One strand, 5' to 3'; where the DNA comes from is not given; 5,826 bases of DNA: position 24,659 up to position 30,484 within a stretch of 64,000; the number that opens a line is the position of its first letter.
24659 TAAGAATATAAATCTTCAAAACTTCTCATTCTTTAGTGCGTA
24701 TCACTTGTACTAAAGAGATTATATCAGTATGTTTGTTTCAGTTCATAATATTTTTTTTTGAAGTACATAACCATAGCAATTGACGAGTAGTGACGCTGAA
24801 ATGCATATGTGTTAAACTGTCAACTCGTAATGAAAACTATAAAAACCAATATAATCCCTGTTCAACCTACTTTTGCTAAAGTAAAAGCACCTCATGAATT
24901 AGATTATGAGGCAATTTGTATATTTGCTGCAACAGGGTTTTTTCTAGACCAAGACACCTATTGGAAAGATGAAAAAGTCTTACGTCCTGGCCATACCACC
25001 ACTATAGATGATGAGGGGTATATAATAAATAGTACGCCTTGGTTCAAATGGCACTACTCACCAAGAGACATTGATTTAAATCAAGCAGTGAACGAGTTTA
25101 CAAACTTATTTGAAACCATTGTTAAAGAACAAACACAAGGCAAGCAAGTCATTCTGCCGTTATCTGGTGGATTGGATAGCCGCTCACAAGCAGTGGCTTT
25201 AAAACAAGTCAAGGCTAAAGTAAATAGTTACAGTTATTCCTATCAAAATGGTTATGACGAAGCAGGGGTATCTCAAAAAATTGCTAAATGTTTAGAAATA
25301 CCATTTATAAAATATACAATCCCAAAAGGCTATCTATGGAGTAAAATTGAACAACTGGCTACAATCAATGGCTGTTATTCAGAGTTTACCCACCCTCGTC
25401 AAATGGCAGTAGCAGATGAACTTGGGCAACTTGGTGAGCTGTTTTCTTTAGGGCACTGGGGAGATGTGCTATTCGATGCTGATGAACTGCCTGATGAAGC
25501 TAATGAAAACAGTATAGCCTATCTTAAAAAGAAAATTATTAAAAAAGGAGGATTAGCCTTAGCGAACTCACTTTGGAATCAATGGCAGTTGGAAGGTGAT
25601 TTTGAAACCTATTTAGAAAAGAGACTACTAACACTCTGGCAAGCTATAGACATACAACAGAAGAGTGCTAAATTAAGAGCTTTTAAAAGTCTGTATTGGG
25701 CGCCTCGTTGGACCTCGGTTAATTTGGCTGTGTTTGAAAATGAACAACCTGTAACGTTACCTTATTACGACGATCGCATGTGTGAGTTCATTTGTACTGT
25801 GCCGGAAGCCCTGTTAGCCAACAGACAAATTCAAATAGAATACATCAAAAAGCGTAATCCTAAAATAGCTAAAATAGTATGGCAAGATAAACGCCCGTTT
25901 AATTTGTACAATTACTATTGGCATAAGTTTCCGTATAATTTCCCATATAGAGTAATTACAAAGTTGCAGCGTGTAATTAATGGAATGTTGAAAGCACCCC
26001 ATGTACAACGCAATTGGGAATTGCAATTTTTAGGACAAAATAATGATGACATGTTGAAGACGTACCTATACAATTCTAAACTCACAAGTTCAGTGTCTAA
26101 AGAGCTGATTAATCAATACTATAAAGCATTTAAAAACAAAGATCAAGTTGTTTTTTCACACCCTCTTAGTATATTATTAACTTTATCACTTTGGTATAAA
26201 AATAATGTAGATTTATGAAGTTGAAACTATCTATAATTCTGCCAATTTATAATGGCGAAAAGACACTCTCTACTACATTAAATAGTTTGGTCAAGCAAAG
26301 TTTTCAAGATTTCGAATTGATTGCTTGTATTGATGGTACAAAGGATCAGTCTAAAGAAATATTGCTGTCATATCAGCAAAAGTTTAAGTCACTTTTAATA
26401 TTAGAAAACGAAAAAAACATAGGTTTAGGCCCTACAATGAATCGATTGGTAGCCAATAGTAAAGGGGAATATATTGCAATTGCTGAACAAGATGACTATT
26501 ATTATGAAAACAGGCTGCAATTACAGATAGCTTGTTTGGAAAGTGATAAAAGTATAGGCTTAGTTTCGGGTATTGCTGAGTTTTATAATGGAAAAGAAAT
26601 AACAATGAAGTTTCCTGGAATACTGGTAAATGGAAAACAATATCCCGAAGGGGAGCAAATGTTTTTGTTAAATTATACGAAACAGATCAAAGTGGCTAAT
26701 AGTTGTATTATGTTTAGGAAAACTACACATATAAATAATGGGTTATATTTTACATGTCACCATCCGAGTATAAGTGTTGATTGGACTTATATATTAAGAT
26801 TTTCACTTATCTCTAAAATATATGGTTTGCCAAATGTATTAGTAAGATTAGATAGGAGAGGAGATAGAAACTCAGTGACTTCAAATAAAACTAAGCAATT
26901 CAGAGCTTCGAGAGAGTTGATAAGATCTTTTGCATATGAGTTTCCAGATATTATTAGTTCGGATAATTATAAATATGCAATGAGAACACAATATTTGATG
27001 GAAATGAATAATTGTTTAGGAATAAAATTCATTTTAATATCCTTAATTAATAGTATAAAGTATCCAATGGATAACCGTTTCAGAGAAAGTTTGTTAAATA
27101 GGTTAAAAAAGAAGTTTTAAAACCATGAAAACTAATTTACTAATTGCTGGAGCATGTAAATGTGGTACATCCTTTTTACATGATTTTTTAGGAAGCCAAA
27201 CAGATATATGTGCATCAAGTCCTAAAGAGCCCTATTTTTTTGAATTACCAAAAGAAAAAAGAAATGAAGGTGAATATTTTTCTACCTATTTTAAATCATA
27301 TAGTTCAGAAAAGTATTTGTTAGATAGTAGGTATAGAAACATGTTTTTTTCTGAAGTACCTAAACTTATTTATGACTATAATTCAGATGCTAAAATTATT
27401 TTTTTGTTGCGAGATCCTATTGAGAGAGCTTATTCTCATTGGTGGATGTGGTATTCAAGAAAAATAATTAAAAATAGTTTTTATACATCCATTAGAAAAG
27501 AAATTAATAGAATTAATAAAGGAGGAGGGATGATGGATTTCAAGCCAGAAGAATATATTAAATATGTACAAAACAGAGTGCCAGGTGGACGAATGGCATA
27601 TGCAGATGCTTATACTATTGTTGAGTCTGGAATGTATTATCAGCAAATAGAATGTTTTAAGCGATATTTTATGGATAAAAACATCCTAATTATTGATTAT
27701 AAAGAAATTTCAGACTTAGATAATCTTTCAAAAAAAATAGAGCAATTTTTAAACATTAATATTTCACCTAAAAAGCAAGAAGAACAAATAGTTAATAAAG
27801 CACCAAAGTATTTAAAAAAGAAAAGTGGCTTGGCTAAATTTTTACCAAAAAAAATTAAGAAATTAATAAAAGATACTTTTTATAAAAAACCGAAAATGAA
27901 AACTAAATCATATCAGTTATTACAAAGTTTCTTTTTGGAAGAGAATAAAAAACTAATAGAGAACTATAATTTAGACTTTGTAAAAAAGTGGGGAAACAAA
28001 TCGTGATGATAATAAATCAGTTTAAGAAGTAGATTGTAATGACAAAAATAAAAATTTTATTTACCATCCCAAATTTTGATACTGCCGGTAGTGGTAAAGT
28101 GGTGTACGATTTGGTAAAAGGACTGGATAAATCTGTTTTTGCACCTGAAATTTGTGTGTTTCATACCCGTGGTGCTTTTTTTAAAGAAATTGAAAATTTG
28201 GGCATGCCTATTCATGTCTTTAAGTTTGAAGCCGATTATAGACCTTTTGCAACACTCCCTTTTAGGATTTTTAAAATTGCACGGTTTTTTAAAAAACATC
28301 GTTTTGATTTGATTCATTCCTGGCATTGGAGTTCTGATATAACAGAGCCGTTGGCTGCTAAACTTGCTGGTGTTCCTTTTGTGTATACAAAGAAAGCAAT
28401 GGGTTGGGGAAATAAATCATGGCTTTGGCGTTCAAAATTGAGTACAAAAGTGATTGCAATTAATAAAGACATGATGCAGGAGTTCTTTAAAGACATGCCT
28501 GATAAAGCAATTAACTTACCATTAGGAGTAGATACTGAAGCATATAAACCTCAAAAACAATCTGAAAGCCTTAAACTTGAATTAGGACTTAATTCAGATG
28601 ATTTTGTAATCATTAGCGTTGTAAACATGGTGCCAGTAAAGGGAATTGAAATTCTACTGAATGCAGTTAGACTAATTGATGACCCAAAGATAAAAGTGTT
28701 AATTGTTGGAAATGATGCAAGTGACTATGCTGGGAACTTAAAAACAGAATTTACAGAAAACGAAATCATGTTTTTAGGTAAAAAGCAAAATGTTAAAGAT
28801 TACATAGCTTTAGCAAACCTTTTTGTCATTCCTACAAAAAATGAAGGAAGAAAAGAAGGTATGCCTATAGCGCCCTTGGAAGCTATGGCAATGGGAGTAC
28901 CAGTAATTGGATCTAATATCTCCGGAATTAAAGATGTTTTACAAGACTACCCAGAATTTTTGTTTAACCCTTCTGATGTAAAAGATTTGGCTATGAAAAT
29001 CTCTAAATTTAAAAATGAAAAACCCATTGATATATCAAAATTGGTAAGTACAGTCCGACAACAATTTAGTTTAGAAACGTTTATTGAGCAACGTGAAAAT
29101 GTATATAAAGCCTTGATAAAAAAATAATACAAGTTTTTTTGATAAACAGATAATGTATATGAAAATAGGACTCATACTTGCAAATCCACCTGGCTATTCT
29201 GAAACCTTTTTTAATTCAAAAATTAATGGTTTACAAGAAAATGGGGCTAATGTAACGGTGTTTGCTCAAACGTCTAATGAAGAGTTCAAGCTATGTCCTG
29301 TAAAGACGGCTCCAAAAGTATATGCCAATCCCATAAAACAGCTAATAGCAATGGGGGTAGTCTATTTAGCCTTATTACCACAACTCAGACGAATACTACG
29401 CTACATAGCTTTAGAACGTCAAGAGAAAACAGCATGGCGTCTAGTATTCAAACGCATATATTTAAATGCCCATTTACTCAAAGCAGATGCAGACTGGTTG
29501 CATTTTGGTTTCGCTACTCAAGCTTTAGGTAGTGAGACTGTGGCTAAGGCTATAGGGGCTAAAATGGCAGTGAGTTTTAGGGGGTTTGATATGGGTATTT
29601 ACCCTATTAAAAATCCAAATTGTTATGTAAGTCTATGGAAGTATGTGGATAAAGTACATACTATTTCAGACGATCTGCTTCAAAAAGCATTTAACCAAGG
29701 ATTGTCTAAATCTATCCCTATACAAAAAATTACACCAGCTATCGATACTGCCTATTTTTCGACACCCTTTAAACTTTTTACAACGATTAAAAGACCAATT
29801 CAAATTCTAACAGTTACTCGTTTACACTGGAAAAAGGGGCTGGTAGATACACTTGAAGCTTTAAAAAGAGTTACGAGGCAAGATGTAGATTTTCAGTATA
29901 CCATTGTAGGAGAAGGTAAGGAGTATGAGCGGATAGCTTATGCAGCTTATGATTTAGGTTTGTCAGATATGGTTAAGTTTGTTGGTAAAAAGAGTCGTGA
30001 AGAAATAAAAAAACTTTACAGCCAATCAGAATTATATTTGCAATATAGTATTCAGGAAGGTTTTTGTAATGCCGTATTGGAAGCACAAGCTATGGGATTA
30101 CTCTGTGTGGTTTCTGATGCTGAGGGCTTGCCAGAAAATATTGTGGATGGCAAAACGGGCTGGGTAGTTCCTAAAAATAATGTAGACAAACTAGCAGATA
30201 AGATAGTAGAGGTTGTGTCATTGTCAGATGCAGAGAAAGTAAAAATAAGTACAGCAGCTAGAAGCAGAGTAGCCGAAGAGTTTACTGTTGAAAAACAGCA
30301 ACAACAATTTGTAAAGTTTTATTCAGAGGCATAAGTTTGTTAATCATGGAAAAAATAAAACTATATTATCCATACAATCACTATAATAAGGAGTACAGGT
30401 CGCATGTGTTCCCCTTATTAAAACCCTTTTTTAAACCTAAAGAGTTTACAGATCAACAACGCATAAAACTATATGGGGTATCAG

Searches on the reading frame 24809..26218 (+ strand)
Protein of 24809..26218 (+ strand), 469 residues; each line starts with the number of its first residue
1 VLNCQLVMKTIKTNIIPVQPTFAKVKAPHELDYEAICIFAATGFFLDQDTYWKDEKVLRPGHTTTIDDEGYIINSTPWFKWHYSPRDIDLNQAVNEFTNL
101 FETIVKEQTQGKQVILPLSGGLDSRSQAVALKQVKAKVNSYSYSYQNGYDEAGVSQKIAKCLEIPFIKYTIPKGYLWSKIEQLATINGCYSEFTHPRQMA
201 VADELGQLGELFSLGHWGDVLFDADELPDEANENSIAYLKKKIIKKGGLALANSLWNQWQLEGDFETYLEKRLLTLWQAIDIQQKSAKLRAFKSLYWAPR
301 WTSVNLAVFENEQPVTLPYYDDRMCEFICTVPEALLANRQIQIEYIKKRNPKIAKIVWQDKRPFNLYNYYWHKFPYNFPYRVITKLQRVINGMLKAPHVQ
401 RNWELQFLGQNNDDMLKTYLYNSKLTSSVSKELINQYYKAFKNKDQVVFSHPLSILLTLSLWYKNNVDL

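Call 18: search_protein_families(library=pfam, proteins=[window:24809-26218:+], max_evalue=0.001)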
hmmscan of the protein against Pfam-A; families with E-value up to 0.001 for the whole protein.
window:24809-26218:+ (469 aa): 1 family
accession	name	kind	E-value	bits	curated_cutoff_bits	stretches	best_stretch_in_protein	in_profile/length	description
PF00733.27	Asn_synthase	-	1.9e-07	31.5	21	1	98-403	3-328/354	Asparagine synthase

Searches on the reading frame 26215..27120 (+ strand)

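Call 18: search_protein_families(library=pfam, proteins=[window:26215-27120:+], max_evalue=0.001)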
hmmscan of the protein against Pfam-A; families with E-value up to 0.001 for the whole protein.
window:26215-27120:+ (301 aa): 1 family
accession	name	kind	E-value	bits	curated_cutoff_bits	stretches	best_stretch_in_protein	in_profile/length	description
PF00535.33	Glycos_transf_2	-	2.8e-22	79.9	23.3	1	6-165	1-158/168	Glycosyl transferase family 2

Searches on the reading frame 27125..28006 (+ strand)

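Call 18: search_protein_families(library=pfam, proteins=[window:27125-28006:+], max_evalue=0.001)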
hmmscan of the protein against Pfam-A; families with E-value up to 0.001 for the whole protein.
window:27125-28006:+ (293 aa): 2 families
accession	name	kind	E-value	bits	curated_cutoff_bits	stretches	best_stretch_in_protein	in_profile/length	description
PF00685.33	Sulfotransfer_1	-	1.5e-13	51.2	22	1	3-255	2-225/255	Sulfotransferase domain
PF13469.12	Sulfotransfer_3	-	1.5e-05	25.8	27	0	80-128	116-166/216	Sulfotransferase family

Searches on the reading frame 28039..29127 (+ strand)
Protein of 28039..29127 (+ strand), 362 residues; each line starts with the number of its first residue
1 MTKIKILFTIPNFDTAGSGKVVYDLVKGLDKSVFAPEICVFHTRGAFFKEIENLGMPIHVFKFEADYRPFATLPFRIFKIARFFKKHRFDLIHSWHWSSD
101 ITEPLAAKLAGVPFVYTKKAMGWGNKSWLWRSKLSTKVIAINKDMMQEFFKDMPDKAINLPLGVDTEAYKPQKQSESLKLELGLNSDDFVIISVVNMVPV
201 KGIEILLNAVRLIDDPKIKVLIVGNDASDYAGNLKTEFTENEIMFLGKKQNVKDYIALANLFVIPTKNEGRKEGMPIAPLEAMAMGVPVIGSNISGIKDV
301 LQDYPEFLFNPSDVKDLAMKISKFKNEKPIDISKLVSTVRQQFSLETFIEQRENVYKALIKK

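Call 18: search_protein_families(library=pfam, proteins=[window:28039-29127:+], max_evalue=0.001)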
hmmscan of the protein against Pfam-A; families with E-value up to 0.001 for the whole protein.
window:28039-29127:+ (362 aa): 6 families
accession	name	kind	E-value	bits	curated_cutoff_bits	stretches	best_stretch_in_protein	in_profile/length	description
PF00534.26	Glycos_transf_1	-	1.3e-27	96.8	26.4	1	180-328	7-159/172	Glycosyl transferases group 1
PF13692.12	Glyco_trans_1_4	-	6.4e-25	88.5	27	1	190-323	3-138/142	Glycosyl transferases group 1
PF13439.12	Glyco_transf_4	-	1.9e-14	54.5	28.5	1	17-167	3-169/170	Glycosyltransferase Family 4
PF13579.12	Glyco_trans_4_4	-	3.6e-09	37.6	29.7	1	17-120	2-103/158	Glycosyl transferase 4-like domain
PF20706.3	GT4-conflict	-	1.2e-05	24.9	26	1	156-304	173-323/385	Family 4 Glycosyltransferase in conflict systems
PF13477.12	Glyco_trans_4_2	-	0.00086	19.9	23.4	0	57-117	44-105/139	Glycosyl transferase 4-like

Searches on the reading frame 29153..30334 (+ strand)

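Call 18: search_protein_families(library=pfam, proteins=[window:29153-30334:+], max_evalue=0.001)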
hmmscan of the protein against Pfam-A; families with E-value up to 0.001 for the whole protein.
window:29153-30334:+ (393 aa): 4 families
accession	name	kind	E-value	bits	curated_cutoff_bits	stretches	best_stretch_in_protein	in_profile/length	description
PF00534.26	Glycos_transf_1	-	2.7e-37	128.4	26.4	1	213-370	13-170/172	Glycosyl transferases group 1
PF13692.12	Glyco_trans_1_4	-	1.2e-29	103.9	27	1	217-355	3-140/142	Glycosyl transferases group 1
PF13524.12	Glyco_trans_1_2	-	1.2e-07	32.2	25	1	235-386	7-142/144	Glycosyl transferase-like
PF20706.3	GT4-conflict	-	2.8e-05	23.7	26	1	211-359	191-340/385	Family 4 Glycosyltransferase in conflict systems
